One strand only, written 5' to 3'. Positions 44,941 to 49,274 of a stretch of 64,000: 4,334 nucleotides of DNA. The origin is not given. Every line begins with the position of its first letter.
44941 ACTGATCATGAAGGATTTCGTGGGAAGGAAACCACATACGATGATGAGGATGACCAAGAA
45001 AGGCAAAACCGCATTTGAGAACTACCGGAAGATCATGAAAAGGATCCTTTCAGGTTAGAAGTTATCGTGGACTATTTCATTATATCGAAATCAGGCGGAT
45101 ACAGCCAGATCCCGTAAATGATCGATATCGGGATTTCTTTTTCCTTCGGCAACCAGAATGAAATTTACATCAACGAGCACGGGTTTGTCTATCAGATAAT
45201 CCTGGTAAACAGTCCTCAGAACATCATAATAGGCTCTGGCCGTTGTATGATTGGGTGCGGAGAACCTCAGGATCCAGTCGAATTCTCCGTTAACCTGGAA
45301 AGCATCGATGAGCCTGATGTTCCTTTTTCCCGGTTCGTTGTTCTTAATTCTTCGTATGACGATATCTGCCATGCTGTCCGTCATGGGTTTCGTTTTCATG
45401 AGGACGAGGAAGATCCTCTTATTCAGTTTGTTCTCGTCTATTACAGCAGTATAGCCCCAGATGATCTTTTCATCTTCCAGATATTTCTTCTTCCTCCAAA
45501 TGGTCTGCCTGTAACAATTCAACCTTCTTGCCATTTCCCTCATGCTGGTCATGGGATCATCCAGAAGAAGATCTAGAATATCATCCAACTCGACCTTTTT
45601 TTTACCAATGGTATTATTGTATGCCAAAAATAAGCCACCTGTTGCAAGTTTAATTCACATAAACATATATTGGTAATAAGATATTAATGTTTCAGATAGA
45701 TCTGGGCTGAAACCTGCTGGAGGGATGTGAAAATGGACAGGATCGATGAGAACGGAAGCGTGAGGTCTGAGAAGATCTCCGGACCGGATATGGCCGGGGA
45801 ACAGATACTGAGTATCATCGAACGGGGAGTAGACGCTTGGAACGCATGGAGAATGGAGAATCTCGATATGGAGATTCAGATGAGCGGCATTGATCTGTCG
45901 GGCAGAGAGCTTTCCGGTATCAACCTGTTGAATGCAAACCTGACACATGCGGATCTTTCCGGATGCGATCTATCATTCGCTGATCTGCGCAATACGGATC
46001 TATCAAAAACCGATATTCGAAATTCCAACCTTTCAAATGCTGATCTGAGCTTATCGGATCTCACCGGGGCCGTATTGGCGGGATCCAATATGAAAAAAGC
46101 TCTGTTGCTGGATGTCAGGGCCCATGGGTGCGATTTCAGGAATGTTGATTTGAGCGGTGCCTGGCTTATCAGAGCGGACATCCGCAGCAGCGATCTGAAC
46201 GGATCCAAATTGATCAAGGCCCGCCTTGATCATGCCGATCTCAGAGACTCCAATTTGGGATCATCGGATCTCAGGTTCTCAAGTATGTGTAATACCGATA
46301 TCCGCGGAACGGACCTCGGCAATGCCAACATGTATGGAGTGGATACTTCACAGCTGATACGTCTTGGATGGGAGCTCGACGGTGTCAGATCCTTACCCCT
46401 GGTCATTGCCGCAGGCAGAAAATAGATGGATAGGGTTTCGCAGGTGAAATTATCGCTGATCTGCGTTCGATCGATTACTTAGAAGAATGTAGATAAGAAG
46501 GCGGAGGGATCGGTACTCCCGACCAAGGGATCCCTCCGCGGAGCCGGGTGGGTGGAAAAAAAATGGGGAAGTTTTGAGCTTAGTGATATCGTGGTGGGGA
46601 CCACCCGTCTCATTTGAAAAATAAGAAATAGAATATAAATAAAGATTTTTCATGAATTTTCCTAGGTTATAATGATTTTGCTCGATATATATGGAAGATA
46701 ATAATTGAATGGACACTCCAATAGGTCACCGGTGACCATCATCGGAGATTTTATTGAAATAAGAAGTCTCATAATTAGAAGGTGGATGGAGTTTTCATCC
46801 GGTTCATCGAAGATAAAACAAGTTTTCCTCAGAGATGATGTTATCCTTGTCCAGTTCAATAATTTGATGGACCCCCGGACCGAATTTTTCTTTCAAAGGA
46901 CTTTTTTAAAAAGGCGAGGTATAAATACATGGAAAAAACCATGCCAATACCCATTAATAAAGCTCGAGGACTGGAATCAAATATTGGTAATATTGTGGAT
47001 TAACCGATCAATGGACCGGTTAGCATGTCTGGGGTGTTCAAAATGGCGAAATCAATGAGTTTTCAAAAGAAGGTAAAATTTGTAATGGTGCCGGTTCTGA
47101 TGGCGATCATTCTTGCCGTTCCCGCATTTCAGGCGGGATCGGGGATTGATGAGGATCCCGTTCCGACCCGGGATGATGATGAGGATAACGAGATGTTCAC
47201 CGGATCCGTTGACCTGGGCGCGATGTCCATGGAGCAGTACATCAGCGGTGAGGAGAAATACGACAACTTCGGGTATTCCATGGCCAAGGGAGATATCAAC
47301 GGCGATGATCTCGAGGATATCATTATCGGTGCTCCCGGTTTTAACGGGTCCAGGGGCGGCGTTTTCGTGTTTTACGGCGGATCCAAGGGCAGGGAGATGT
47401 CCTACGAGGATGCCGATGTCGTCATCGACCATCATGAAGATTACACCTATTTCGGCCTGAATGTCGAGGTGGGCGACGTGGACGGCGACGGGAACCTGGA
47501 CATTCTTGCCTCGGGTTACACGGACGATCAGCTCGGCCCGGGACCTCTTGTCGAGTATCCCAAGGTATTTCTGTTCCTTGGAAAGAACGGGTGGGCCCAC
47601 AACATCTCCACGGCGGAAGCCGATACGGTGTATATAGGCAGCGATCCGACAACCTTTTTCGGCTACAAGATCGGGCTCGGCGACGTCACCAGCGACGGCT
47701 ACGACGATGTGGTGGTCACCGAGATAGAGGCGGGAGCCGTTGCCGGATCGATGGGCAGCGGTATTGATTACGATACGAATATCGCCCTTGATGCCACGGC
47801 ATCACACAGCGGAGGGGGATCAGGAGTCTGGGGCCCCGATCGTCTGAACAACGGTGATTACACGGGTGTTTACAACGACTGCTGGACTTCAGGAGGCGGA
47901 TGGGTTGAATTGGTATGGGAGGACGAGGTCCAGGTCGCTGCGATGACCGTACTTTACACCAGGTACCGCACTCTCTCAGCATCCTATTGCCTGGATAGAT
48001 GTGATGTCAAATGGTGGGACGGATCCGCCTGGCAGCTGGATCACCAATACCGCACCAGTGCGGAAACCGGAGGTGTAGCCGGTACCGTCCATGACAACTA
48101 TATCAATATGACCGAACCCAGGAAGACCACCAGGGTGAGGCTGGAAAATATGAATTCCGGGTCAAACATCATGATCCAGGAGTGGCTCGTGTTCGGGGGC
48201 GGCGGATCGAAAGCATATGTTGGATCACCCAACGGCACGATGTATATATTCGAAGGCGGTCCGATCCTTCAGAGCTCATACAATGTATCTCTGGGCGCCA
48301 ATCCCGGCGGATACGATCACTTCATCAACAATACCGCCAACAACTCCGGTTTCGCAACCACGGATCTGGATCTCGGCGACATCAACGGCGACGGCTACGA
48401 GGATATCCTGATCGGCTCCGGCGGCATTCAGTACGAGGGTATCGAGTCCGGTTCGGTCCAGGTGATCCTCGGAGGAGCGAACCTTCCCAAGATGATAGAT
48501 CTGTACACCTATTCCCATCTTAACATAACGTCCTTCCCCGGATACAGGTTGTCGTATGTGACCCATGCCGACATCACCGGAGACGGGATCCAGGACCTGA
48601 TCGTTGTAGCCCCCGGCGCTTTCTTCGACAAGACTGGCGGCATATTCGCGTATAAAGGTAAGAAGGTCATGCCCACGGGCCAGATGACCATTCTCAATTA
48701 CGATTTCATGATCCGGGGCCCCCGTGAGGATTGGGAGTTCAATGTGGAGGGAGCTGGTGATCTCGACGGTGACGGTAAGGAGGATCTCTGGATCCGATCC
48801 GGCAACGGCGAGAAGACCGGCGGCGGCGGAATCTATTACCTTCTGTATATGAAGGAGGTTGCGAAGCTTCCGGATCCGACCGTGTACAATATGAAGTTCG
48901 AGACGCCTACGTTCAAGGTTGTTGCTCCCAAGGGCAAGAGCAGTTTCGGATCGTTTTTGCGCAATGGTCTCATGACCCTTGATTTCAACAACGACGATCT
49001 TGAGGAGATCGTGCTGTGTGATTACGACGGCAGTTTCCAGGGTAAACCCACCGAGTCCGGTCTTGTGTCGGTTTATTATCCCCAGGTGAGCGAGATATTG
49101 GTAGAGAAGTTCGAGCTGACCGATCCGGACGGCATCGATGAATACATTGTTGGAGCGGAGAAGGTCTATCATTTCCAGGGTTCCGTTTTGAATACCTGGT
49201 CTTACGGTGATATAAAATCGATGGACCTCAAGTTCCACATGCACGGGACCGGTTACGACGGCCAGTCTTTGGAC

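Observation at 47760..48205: Discoidin/F5-8C-like domain inserted inside the FG-GAP propeller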

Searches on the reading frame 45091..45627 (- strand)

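Call 68: search_protein_families(library=pfam, proteins=[window:45091-45627:-], max_evalue=0.001)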
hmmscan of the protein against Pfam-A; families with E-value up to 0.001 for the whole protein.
window:45091-45627:- (178 aa): 2 families
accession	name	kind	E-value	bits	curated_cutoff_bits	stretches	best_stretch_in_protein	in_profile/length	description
PF13404.12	HTH_AsnC-type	-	0.00022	21.4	27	1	17-46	8-37/42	AsnC-type helix-turn-helix domain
PF08279.18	HTH_11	-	0.00038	20.7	25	1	15-52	3-41/55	HTH domain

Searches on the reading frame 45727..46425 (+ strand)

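Call 68: search_protein_families(library=pfam, proteins=[window:45727-46425:+], max_evalue=0.001)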
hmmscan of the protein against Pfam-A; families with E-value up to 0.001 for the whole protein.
window:45727-46425:+ (232 aa): 3 families
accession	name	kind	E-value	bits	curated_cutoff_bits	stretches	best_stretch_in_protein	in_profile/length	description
PF00805.28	Pentapeptide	-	6.2e-36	122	20.2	5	75-114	1-40/40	Pentapeptide repeats (8 copies)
PF13599.13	Pentapeptide_4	-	7.5e-15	55.2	38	2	62-124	13-75/78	Pentapeptide repeat region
PF13576.12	Pentapeptide_3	-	1.2e-08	35.4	27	0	73-115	2-47/48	Pentapeptide repeats (9 copies)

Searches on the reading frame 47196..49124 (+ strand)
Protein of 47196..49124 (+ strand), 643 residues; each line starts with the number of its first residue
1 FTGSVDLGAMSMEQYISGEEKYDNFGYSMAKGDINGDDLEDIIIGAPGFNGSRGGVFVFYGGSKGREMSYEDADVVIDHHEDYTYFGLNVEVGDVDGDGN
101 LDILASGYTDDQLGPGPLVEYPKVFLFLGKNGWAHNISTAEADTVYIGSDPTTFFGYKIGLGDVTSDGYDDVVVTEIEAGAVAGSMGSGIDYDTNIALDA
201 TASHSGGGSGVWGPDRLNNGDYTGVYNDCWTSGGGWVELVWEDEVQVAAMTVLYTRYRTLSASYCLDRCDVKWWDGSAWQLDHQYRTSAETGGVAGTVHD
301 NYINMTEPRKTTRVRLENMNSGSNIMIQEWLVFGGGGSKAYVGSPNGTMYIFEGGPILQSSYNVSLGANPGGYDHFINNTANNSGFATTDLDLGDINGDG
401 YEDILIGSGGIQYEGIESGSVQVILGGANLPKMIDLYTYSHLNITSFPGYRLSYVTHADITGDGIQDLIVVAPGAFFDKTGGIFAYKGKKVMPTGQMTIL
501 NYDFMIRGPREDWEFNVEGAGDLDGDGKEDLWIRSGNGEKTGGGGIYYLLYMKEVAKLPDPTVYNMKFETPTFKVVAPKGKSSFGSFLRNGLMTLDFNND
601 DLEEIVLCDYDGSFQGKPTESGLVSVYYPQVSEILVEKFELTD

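Call 37: predict_structure(alignment_id=A3)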
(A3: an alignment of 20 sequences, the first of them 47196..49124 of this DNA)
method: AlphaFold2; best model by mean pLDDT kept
length: 643 residues; sequences in the alignment: 20
mean_pLDDT: 85.8   pTM: 0.74
mean pLDDT of the five models: 85.8, 84.8, 84.4, 84.0, 83.8
residues with pLDDT >= 90: 323; 70-90: 237; 50-70: 69; < 50: 14
segments of 3 or more residues with pLDDT < 50: 181-188, 337-342
pLDDT, mean of each block of 10 residues (from residue 1): 86 89 93 92 95 94 85 95 90 96 87 61 94 92 95 91 95 89 44 84 80 82 76 92 88 71 80 96 81 59 82 95 85 62 77 95 89 92 84 95 91 71 93 93 86 93 96 80 94 89 92 88 93 86 83 89 87 83 81 90 91 88 88 66 59
secondary structure, 60 per line:
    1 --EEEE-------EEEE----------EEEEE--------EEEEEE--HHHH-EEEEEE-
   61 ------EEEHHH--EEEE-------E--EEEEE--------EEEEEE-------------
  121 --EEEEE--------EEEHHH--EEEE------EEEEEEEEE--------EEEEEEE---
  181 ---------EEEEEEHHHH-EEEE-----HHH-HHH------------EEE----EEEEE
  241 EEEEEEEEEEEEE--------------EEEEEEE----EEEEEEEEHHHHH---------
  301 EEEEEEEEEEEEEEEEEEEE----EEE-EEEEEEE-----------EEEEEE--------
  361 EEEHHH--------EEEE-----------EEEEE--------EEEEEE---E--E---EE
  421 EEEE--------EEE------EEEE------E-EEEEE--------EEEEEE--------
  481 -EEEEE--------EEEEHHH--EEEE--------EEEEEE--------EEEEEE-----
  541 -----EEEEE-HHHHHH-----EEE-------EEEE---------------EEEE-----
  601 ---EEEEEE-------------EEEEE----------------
elements in order: E3-6 E14-17 E28-32 E41-46 H49-52 E54-59 E67-69 E75-78 E89-93 E102-107 E123-127 E136-138 E144-147 E154-162 E171-177 E190-195 H196-199 E201-204 E229-231 E236-253 E268-274 E279-286 H287-291 E301-320 E325-327 E329-335 E347-352 E361-363 E375-378 E390-394 E403-408 E419-424 E433-435 E442-445 E454-458 E467-472 E482-486 E495-498 E504-507 E516-521 E530-535 E546-550 H552-557 E563-565 E573-576 E592-595 E604-609 E623-627

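Call 41: fold_search(model_id=the predicted structure, library=pdb)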
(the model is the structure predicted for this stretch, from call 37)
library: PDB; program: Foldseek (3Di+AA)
matches with E <= 10: 1135; with E <= 0.001: 362
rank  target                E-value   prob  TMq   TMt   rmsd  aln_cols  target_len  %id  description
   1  7nwl_A                2.1e-12  1.00  0.41  0.43  19.1       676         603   14  Cryo-EM structure of human integrin alpha5beta1 (open form) in complex with fibronectin and TS2/16 Fv-clasp (released 2021-06-02)
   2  8vs6_A                2.4e-11  1.00  0.31  0.42  24.0       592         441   14  L-TGF-b3/avb8 (released 2024-09-11)
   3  9dao_A                2.8e-11  1.00  0.42  0.57  16.7       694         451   11  AlphaIIbbeta3 in fully-extended conformation in complex with R6H8 Fab (released 2025-04-09)
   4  6djp_A                3.0e-11  1.00  0.31  0.33  23.0       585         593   14  Integrin alpha-v beta-8 in complex with the Fabs 8B8 and 68 (released 2018-07-25)
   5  9ckv_A                4.9e-11  1.00  0.43  0.60  19.2       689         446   14  Cryo-EM structure of alpha5beta1 integrin in complex with NeoNectin (released 2024-07-17)
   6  8tcg_A                5.5e-11  1.00  0.30  0.41  24.1       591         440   14  Integrin alpha-v beta-6 in complex with minibinder B6_BP_dslf (released 2023-09-27)
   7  4wk2_A                7.3e-11  1.00  0.40  0.56  18.7       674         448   13  Metal Ion and Ligand Binding of Integrin (released 2014-12-03)
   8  3fcu_C                1.3e-10  1.00  0.39  0.54  21.2       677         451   12  Structure of headpiece of integrin aIIBb3 in open conformation (released 2009-01-20)
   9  2vc2_A                1.4e-10  1.00  0.38  0.52  22.0       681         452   11  Re-refinement of Integrin AlphaIIbBeta3 Headpiece Bound to Antagonist L-739758 (released 2008-09-02)
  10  9ef2_A                1.7e-10  1.00  0.41  0.57  18.3       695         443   14  Cryo-EM structure of alpha5beta1 integrin in complex with NeoNectin candidate 2, open conformation (released 2025-06-18)
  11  9ind_A                1.7e-10  1.00  0.28  0.38  24.5       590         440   14  Integrin alpha-v beta-8 in complex with the Fab of 130H2 (released 2025-01-22)
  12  9dia_A                2.0e-10  1.00  0.42  0.58  18.7       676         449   14  Cryo-EM structure of alpha5beta1 integrin in complex with NeoNectin candidate 2 (released 2025-06-18)
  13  8w30_A                2.1e-10  1.00  0.30  0.33  24.0       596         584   13  Crystal structure of alpha-V beta-1 integrin headpiece in complex with TR01225179 (released 2025-01-01)
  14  3zdz_A                2.3e-10  1.00  0.42  0.57  18.1       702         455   11  Integrin alphaIIB beta3 headpiece and RGD peptide complex (released 2013-06-05)
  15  4wk4_A                2.4e-10  1.00  0.43  0.59  18.6       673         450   14  Metal Ion and Ligand Binding of Integrin (released 2014-12-03)
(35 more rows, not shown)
